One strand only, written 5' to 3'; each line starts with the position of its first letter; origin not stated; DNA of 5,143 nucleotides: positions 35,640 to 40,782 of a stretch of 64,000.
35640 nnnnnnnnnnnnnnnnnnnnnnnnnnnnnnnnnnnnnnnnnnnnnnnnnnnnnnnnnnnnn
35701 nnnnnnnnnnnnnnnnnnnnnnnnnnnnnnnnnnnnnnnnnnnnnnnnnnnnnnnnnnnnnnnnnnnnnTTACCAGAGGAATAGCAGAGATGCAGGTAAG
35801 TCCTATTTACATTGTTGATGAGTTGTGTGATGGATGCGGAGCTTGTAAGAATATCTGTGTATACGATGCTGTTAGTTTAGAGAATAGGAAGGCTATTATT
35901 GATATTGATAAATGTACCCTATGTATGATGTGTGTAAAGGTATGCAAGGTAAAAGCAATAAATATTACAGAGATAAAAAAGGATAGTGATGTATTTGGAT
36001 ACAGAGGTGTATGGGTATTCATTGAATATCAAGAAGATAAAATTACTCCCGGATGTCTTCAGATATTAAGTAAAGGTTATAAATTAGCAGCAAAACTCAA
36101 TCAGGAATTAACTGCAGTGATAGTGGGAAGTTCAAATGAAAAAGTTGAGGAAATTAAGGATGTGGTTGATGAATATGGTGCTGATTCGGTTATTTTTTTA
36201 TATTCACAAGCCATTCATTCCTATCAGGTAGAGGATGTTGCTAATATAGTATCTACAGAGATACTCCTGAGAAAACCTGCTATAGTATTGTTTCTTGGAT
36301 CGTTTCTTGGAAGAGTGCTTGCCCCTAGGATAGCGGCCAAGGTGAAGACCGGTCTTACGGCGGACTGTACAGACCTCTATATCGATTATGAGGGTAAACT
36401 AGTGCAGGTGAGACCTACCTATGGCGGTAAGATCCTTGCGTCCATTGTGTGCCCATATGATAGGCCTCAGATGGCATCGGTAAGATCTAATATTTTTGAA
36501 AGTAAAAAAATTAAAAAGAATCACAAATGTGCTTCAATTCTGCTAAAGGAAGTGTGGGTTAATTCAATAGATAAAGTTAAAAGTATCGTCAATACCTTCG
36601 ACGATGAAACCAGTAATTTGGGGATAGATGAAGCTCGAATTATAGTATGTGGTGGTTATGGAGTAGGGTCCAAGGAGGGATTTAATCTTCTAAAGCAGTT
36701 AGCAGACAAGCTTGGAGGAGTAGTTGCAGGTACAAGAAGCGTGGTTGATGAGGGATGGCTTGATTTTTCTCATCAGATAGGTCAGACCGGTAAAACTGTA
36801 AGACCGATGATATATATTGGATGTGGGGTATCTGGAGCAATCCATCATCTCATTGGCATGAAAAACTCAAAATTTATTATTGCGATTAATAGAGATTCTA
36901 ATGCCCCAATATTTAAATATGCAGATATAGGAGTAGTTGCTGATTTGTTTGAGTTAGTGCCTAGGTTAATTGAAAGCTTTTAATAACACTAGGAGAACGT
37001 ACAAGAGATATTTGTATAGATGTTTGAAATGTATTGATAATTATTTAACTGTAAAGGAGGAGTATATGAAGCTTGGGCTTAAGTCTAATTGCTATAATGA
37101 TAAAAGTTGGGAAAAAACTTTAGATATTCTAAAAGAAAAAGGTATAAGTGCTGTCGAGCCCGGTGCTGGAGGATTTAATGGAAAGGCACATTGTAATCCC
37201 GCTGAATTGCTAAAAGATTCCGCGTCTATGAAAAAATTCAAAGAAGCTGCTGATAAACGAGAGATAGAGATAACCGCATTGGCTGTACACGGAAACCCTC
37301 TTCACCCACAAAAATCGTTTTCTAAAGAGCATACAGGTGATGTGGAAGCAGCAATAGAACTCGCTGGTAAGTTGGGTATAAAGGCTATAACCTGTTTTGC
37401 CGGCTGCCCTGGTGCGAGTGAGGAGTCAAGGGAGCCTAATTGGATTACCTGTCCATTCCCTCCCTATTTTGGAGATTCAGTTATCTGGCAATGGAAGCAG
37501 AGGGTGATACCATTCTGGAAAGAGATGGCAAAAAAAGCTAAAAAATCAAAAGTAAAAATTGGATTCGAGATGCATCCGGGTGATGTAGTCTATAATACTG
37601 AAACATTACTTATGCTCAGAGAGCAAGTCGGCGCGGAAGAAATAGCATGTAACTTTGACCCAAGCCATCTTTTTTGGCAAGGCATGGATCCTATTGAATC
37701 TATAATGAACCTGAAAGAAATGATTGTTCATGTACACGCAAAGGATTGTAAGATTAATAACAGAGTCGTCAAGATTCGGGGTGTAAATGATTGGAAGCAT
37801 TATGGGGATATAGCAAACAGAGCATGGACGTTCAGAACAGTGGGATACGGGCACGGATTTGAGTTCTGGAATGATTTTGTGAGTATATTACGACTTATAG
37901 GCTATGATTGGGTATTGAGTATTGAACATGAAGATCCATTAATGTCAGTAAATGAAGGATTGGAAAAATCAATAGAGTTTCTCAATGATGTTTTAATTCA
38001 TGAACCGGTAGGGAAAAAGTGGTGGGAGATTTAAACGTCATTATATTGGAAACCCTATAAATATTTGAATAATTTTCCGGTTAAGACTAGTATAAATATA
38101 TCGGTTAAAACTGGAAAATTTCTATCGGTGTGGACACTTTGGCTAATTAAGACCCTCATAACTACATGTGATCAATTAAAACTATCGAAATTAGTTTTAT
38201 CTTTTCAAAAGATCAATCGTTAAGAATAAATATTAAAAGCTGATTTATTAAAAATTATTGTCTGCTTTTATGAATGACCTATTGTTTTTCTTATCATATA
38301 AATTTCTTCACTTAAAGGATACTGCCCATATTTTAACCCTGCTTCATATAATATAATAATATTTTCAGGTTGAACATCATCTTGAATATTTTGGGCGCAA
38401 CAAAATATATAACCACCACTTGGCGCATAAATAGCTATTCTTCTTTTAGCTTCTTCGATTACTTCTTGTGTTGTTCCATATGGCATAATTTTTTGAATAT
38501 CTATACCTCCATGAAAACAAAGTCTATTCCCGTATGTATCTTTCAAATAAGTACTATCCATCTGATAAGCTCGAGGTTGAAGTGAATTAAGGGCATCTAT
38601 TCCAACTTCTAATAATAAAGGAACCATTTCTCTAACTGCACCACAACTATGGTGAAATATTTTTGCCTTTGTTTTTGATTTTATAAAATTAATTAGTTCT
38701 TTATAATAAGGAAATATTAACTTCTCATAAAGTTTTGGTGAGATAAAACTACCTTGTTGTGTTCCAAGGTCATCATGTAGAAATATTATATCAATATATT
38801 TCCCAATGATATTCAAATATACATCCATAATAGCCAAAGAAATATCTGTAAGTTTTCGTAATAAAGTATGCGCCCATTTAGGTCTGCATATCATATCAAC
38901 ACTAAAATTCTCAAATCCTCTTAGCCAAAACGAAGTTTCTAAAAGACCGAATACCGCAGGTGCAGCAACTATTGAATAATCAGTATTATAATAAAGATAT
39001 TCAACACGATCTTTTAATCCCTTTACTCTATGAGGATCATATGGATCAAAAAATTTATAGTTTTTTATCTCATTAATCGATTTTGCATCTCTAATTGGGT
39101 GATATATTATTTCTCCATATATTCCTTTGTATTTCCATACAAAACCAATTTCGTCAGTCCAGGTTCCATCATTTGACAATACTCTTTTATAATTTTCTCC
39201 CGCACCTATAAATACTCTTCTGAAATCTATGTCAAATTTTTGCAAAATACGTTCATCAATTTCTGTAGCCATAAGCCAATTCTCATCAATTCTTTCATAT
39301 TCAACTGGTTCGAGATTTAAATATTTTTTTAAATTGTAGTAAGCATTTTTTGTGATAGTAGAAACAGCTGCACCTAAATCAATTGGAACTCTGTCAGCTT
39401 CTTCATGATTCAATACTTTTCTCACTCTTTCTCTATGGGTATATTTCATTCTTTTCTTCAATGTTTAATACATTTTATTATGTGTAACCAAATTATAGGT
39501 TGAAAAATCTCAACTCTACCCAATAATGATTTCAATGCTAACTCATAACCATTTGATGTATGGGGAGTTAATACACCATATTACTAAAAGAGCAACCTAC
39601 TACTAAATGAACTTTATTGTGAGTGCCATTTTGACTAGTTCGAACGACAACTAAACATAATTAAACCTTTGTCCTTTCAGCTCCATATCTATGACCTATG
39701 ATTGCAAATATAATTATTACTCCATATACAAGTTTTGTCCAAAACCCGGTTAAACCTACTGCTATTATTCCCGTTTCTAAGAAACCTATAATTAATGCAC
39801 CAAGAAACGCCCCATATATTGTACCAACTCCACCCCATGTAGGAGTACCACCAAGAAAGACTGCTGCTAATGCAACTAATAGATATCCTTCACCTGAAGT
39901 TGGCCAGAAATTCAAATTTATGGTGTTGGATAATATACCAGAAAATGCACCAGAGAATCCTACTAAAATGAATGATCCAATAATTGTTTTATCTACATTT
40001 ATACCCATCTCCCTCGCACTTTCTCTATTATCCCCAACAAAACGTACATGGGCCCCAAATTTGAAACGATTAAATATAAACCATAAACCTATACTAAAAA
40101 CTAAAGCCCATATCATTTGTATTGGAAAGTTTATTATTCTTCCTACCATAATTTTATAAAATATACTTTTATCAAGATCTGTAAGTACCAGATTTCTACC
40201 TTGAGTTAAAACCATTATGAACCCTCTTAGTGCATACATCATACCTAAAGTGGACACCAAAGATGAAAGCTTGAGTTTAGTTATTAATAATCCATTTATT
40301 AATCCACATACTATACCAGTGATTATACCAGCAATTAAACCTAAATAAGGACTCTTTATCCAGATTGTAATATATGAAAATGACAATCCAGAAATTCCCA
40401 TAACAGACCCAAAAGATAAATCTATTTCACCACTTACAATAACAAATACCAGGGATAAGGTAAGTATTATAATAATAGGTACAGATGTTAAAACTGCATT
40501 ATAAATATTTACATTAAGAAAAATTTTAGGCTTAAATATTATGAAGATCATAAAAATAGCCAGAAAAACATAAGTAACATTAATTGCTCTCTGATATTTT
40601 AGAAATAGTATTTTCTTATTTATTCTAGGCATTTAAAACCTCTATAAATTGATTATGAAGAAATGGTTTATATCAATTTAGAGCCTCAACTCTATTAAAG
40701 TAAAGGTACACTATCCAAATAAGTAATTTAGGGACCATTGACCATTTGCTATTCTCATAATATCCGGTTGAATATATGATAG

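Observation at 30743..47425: ~15.8-kb cargo bracketed by a ~460-bp direct repeat of the ppdK 3' end (Campbell-type or site-specific insertion signature)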

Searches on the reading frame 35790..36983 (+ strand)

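Call 6: search_protein_families(library=pfam, proteins=[window:35790-36983:+])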
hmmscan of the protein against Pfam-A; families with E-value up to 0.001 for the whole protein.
window:35790-36983:+ (397 aa): 11 families
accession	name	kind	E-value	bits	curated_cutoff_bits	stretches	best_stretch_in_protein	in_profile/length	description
PF01012.27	ETF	-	1.6e-36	126.3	26.7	1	74-246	1-170/181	Electron transfer flavoprotein domain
PF00766.25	ETF_alpha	-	8.8e-33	112.6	27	1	279-358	2-81/81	Electron transfer flavoprotein FAD-binding domain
PF12837.12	Fer4_6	-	4.9e-07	29.8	25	1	36-57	3-24/24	4Fe-4S binding domain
PF12838.12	Fer4_7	-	9.7e-07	29.6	27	1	13-56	2-52/52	4Fe-4S dicluster domain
PF12797.12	Fer4_2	-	5.1e-06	26.6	24.5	0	35-53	3-21/22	4Fe-4S binding domain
PF13187.11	Fer4_9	-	1e-05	25.9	27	1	13-57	2-52/52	4Fe-4S dicluster domain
PF00037.32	Fer4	-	1.4e-05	25.2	21.1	1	36-57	2-23/24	4Fe-4S binding domain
PF13237.11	Fer4_10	-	4.3e-05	23.8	25.5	1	6-52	2-52/53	4Fe-4S dicluster domain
PF14697.11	Fer4_21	-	0.00029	21.3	35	1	8-58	3-58/59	4Fe-4S dicluster domain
PF13484.11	Fer4_16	-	0.00033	21.8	30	0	41-60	1-20/66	4Fe-4S double cluster binding domain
PF12800.12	Fer4_4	-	0.00084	19.9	24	0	40-54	2-16/17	4Fe-4S binding domain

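Call 40: search_protein_families(library=ncbifam, proteins=[window:35790-36983:+], max_evalue=1e-10)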
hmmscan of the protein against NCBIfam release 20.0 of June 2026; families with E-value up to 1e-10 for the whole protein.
window:35790-36983:+ (397 aa): 5 families
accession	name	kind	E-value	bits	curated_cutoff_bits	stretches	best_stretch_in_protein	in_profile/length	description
NF042970.1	AcrlCoAredClosAcrA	equivalog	1.5e-84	284.2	600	2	204-396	160-356/360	acryloyl-CoA reductase electron transfer subunit beta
NF038209.1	mft_etfA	equivalog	1.5e-34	119.7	240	1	159-393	67-298/303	mycofactocin-associated electron transfer flavoprotein alpha subunit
NF002889.0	PRK03363.1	equivalog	3.6e-32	111.9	549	1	126-395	44-309/313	electron transfer flavoprotein subunit alpha/FixB family protein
NF008884.0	PRK11916.1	equivalog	3.2e-31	108.8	528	1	121-396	39-309/312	electron transfer flavoprotein subunit alpha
NF051845.1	EtFlavAlphaProt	equivalog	3.2e-23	82.4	600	1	76-395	95-397/406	electron transfer flavoprotein subunit alpha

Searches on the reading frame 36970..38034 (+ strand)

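Call 6: search_protein_families(library=pfam, proteins=[window:36970-38034:+])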
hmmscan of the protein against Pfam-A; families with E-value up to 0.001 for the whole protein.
window:36970-38034:+ (354 aa): 1 family
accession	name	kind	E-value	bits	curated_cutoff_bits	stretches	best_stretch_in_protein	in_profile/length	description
PF01261.30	AP_endonuc_2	-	1.6e-31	110.3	31.1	1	52-340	2-248/249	Xylose isomerase-like TIM barrel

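Call 40: search_protein_families(library=ncbifam, proteins=[window:36970-38034:+], max_evalue=1e-10)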
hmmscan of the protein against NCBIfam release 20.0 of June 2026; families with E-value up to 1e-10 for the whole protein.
window:36970-38034:+ (354 aa): 0 families

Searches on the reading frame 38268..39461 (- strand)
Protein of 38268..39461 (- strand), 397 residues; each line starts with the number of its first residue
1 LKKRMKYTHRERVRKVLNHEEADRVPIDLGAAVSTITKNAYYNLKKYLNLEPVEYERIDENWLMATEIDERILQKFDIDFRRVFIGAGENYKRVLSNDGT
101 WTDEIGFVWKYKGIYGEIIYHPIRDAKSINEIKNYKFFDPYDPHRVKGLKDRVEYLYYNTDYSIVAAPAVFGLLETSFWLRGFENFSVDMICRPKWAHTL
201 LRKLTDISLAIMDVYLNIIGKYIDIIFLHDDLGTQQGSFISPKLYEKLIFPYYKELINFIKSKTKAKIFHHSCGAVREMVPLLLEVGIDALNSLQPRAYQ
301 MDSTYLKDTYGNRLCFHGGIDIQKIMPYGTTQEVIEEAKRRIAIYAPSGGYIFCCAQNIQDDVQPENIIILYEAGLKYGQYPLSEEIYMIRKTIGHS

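Call 6: search_protein_families(library=pfam, proteins=[window:38268-39461:-])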
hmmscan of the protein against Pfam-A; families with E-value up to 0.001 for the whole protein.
window:38268-39461:- (397 aa): 1 family
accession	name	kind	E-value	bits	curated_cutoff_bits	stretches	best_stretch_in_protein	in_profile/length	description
PF01208.23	URO-D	-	6.3e-21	75.2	23.9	1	144-374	117-342/346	Uroporphyrinogen decarboxylase (URO-D)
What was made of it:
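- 38268..43186 (-): Low-GC3 sub-block c06-c09: URO-D/MtaA-like protein, ABC permease (c07), ABC ATPase, sugar-binding protein. GC3 is 0.16-0.22. Pfam (call 6).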

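Call 40: search_protein_families(library=ncbifam, proteins=[window:38268-39461:-], max_evalue=1e-10)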
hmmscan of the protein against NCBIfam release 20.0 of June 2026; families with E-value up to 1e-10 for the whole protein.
window:38268-39461:- (397 aa): 3 families
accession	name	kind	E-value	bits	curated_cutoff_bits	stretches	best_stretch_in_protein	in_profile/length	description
NF004889.0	PRK06252.1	subfamily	1.2e-15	57.3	244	1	142-342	117-304/340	methylcobalamin:coenzyme M methyltransferase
NF040654.1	MtaA_Meth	equivalog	3.3e-12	46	400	1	169-350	142-315/337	methylcobamide:CoM methyltransferase MtaA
TIGR01463.1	mtaA_cmuA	subfamily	6.9e-12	45.3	235.4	1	200-367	170-327/340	MtaA/CmuA family methyltransferase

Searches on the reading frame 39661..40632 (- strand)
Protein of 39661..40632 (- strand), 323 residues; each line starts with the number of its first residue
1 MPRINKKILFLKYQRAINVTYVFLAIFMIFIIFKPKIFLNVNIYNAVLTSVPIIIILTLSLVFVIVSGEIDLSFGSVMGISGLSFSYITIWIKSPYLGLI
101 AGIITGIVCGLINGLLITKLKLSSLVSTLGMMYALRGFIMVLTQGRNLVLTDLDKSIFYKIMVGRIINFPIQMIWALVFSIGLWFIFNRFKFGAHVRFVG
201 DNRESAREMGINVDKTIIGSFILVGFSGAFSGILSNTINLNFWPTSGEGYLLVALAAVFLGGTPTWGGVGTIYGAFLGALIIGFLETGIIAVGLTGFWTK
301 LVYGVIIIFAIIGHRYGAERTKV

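Call 6: search_protein_families(library=pfam, proteins=[window:39661-40632:-])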
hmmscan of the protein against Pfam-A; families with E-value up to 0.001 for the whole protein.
window:39661-40632:- (323 aa): 1 family
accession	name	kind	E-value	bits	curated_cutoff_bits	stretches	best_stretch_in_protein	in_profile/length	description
PF02653.21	BPD_transp_2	-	3.4e-41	141.6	26.8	1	46-310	4-268/269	Branched-chain amino acid transport system / permease component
